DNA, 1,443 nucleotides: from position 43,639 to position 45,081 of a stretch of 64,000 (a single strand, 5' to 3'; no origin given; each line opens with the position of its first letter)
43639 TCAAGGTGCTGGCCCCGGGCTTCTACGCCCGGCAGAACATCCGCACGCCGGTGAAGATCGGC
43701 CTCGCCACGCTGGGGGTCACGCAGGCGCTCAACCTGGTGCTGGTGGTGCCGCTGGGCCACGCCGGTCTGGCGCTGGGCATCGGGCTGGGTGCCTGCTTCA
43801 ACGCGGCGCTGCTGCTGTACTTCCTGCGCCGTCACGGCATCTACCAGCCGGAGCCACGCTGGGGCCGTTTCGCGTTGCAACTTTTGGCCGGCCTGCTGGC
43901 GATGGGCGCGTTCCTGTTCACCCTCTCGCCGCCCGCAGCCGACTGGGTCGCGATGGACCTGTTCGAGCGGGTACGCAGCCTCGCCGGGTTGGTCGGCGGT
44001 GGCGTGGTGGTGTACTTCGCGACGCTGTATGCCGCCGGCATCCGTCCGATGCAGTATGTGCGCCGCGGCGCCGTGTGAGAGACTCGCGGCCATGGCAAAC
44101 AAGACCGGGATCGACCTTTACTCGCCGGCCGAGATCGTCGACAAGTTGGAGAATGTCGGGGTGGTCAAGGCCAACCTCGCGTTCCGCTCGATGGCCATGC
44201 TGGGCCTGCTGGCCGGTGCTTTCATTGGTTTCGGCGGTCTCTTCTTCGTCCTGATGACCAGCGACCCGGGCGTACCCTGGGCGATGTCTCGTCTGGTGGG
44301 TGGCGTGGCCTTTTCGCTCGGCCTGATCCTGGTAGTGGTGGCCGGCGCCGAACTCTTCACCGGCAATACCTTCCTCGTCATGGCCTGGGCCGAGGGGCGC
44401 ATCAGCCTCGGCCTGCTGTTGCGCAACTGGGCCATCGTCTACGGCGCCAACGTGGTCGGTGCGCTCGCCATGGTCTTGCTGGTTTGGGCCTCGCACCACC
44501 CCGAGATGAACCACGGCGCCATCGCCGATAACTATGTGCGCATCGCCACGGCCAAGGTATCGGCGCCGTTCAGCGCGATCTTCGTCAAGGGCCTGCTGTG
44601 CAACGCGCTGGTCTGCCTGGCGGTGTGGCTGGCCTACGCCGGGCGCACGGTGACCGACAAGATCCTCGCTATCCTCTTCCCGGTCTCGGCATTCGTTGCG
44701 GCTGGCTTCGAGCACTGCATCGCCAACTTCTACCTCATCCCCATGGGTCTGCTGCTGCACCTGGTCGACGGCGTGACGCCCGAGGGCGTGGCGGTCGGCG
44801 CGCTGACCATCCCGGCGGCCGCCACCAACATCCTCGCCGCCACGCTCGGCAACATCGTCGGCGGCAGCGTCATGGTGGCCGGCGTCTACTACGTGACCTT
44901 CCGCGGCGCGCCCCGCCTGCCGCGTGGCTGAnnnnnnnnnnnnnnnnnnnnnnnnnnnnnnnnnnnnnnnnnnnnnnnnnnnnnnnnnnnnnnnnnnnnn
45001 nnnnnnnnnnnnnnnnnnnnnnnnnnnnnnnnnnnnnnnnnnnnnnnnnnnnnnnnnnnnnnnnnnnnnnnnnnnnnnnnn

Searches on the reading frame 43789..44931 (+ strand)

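Call 52: search_protein_families(library=pfam, proteins=[window:43789-44931:+], max_evalue=0.001)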
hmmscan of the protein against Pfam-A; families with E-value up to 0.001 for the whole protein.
window:43789-44931:+ (380 aa): 1 family
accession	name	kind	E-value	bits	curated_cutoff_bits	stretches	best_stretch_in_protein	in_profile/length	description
PF01226.23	Form_Nir_trans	-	6.5e-72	242.2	34.6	1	115-369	1-240/240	Formate/nitrite transporter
